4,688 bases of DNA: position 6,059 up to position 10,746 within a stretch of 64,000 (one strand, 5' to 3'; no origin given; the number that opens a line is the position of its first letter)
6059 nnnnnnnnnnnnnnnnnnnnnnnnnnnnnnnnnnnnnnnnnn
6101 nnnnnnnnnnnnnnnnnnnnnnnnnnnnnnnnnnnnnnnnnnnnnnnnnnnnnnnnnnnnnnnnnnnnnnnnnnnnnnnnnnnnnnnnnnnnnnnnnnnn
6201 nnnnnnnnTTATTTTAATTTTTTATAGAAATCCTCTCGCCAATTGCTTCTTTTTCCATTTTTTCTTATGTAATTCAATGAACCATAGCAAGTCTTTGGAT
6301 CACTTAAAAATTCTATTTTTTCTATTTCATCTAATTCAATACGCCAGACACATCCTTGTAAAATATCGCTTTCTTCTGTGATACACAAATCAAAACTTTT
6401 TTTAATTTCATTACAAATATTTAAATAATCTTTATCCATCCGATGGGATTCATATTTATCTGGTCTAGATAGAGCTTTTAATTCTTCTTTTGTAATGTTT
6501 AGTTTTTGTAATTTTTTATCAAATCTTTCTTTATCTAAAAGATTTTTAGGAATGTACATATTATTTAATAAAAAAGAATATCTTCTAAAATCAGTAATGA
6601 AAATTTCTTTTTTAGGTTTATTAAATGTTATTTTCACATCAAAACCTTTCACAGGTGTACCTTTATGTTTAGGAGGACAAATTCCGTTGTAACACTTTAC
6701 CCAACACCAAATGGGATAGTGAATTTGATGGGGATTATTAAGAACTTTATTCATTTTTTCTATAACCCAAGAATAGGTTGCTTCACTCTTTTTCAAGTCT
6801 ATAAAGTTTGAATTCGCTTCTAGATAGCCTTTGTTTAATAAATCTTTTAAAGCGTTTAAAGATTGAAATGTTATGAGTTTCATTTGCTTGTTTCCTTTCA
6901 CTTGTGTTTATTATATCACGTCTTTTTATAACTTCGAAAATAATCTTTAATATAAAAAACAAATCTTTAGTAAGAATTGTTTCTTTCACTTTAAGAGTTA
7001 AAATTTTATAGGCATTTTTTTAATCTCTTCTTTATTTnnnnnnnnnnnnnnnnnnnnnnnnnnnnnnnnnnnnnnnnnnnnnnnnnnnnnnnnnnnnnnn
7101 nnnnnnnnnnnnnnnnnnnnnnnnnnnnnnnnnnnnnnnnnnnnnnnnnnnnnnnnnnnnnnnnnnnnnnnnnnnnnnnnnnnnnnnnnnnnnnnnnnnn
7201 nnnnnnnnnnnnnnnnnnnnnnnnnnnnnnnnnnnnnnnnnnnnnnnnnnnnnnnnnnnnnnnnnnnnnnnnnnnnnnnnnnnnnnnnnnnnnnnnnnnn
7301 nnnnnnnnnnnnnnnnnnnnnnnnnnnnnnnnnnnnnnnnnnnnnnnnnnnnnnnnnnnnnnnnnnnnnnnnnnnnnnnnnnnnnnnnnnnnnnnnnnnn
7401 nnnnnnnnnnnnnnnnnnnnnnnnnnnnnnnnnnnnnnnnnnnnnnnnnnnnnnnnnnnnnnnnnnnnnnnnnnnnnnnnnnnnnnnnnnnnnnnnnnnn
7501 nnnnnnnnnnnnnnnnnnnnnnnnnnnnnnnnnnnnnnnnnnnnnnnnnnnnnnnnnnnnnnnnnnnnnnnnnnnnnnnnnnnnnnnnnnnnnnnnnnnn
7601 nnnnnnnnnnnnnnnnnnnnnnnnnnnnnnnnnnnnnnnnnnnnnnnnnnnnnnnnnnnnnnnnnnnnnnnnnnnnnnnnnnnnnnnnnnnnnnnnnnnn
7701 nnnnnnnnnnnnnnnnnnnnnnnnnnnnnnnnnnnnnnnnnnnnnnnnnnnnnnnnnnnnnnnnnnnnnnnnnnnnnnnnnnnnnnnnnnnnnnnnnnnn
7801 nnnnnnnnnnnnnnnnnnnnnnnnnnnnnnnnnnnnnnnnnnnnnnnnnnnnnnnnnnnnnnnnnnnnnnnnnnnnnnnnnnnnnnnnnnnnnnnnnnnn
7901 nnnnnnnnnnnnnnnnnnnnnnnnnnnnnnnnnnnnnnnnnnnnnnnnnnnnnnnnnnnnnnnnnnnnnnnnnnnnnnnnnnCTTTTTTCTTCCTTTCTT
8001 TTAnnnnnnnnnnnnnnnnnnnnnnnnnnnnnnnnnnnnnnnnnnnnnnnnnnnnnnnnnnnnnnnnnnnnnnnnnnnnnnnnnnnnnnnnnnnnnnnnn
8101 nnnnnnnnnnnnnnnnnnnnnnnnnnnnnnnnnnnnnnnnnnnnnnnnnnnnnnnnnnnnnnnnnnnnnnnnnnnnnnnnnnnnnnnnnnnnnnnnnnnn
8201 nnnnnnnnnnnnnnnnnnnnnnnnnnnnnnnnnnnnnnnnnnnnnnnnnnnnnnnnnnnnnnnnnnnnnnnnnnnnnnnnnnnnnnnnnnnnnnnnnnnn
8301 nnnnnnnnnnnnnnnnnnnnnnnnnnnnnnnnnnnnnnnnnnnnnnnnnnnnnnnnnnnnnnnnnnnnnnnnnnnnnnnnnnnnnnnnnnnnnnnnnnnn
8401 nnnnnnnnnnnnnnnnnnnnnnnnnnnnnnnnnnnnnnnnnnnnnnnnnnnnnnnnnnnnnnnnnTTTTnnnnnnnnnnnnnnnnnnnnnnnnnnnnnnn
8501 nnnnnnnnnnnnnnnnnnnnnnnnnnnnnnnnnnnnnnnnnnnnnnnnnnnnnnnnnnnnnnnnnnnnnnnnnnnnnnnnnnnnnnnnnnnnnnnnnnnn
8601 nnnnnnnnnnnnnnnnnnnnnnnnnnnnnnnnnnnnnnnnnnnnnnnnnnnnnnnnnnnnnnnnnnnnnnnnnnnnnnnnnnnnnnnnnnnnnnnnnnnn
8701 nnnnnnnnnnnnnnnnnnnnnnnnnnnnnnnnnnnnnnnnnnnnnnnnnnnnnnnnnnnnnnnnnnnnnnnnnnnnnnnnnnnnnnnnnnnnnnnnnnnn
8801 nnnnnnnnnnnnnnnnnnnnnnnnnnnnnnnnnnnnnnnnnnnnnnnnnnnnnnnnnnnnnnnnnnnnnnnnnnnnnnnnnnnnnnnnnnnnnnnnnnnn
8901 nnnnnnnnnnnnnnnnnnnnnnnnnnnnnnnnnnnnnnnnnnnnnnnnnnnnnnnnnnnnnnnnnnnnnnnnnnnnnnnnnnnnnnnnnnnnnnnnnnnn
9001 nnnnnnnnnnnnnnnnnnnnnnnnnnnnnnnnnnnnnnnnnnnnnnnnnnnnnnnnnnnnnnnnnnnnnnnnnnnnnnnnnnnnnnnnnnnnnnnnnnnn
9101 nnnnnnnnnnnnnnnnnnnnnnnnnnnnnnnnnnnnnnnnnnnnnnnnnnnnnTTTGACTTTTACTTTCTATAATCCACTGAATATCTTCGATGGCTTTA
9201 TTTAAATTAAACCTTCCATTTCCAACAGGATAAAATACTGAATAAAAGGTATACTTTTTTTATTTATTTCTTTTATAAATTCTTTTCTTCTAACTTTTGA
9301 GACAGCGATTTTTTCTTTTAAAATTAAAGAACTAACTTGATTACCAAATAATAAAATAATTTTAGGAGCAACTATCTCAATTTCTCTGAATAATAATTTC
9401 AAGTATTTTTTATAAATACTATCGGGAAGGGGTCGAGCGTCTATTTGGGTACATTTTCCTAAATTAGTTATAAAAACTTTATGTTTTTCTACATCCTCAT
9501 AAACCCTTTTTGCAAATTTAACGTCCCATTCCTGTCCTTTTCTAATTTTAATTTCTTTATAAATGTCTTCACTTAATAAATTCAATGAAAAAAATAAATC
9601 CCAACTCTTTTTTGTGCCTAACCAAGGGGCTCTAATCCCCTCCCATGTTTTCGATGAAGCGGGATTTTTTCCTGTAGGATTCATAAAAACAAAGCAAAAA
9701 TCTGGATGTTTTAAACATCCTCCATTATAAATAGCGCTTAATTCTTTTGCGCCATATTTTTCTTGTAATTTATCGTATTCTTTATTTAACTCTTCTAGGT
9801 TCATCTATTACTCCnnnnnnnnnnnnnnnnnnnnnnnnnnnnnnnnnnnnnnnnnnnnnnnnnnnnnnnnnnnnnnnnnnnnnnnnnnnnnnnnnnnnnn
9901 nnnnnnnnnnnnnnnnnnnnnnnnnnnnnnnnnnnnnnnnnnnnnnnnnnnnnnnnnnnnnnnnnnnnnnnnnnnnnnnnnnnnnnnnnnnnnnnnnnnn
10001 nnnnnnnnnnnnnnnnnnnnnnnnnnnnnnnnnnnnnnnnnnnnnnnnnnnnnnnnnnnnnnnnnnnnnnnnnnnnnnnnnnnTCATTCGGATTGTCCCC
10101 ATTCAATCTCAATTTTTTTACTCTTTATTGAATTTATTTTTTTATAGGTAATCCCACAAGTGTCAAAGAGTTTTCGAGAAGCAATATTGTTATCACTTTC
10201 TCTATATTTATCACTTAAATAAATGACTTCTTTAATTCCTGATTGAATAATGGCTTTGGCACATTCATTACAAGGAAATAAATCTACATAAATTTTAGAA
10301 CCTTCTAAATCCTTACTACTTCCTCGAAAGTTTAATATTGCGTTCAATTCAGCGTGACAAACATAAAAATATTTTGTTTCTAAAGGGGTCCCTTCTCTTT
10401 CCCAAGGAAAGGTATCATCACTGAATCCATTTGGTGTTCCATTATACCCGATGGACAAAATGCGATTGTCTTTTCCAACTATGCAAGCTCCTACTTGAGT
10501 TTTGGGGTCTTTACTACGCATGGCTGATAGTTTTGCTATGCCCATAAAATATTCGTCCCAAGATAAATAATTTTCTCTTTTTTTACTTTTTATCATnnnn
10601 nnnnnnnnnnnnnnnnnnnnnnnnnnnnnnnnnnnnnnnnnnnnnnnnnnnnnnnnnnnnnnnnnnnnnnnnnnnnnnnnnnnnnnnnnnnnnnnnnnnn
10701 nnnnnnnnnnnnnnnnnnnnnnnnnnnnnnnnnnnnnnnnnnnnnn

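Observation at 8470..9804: Adjacent pair of UDG-fold paralogues with non-canonical catalytic motifs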

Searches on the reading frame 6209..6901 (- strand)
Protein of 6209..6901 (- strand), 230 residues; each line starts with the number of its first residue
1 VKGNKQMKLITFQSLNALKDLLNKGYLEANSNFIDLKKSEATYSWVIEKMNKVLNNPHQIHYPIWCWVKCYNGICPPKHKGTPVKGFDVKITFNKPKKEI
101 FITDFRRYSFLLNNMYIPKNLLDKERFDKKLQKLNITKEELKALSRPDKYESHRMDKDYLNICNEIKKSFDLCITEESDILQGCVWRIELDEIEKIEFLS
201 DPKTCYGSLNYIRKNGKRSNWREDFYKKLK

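Call 3: search_protein_families(library=pfam, proteins=[window:6209-6901:-], max_evalue=0.01)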
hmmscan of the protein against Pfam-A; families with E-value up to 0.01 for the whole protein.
window:6209-6901:- (230 aa): 1 family
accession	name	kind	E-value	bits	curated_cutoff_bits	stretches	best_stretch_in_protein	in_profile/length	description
PF12952.12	DUF3841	-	1.1e-24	87.6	27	1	9-193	2-177/178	Domain of unknown function (DUF3841)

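Call 4: search_protein_families(library=ncbifam, proteins=[window:6209-6901:-], max_evalue=0.01)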
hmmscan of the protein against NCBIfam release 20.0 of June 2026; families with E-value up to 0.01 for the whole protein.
window:6209-6901:- (230 aa): 0 families

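Call 68: search_protein_families(library=padloc, proteins=[window:6209-6901:-], max_evalue=0.01)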
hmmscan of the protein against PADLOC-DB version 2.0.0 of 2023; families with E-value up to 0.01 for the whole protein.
window:6209-6901:- (230 aa): 0 families

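Call 91: search_solved_structures(query=window:6209-6901:-, max_evalue=1)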
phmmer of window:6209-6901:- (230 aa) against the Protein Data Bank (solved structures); distinct sequences matched with E-value up to 1: 0.

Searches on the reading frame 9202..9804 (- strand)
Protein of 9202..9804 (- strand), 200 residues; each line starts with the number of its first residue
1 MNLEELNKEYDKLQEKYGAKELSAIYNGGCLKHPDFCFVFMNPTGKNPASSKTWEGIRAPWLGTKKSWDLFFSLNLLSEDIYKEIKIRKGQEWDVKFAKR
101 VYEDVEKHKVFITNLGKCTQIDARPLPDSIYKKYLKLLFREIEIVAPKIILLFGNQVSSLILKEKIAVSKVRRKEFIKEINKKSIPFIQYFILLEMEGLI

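Call 3: search_protein_families(library=pfam, proteins=[window:9202-9804:-], max_evalue=0.01)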
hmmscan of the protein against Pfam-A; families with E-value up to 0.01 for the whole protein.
window:9202-9804:- (200 aa): 1 family
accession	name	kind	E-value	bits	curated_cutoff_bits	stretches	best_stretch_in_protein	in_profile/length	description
PF03167.25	UDG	-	3.1e-07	31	24.3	1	103-167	42-102/141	Uracil DNA glycosylase superfamily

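Call 4: search_protein_families(library=ncbifam, proteins=[window:9202-9804:-], max_evalue=0.01)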
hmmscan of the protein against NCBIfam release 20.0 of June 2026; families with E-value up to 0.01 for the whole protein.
window:9202-9804:- (200 aa): 2 families
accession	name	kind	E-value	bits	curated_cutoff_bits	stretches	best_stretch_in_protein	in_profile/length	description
TIGR00758.1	UDG_fam4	subfamily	6.6e-08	32.4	125.3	1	106-189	60-143/173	uracil-DNA glycosylase, family 4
NF040953.1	Arch_udg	equivalog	2e-06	27.4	250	1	104-188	69-157/184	type-4 uracil-DNA glycosylase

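Call 46: find_encoding_contigs(protein=window:9202-9804:-, flank=3000, max_places=6)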
Protein window:9202-9804:- (200 aa): no gene with exactly this product is on record in the collection.

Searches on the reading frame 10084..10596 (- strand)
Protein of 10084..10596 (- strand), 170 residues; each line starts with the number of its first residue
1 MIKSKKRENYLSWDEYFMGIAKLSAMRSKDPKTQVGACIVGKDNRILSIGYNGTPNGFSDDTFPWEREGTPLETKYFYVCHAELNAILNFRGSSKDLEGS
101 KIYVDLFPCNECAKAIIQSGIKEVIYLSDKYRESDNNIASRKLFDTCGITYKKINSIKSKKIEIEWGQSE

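Call 3: search_protein_families(library=pfam, proteins=[window:10084-10596:-], max_evalue=0.01)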
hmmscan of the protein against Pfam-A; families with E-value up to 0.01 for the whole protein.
window:10084-10596:- (170 aa): 3 families
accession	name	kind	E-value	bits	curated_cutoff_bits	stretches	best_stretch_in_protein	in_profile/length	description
PF00383.29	dCMP_cyt_deam_1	-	3.2e-27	94.8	25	1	12-127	2-101/102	Cytidine and deoxycytidylate deaminase zinc-binding region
PF14437.12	MafB19-deam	-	3.2e-15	56.7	27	1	12-129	2-102/142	MafB19-like deaminase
PF18774.7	APOBEC4_like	-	0.0006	20.2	26.7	1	78-137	33-98/131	APOBEC4-like -AID/APOBEC-deaminase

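Call 4: search_protein_families(library=ncbifam, proteins=[window:10084-10596:-], max_evalue=0.01)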
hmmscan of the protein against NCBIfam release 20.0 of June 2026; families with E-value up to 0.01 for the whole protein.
window:10084-10596:- (170 aa): 4 families
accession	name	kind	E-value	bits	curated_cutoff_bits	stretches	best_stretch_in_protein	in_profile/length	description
TIGR02571.1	ComEB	equivalog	1.9e-26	92.8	219.45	1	11-156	3-140/151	ComE operon protein 2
NF041025.1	antiphage_deaminase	equivalog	2.1e-24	86.2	400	2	79-134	337-392/437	anti-phage dCTP deaminase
TIGR00326.1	eubact_ribD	equivalog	4.2e-07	29.5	156.35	1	80-127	43-93/343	bifunctional diaminohydroxyphosphoribosylaminopyrimidine deaminase/5-amino-6-(5-phosphoribosylamino)uracil reductase RibD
NF008113.2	PRK10860.1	equivalog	1e-06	28.7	150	0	99-128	76-105/165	tRNA adenosine(34) deaminase TadA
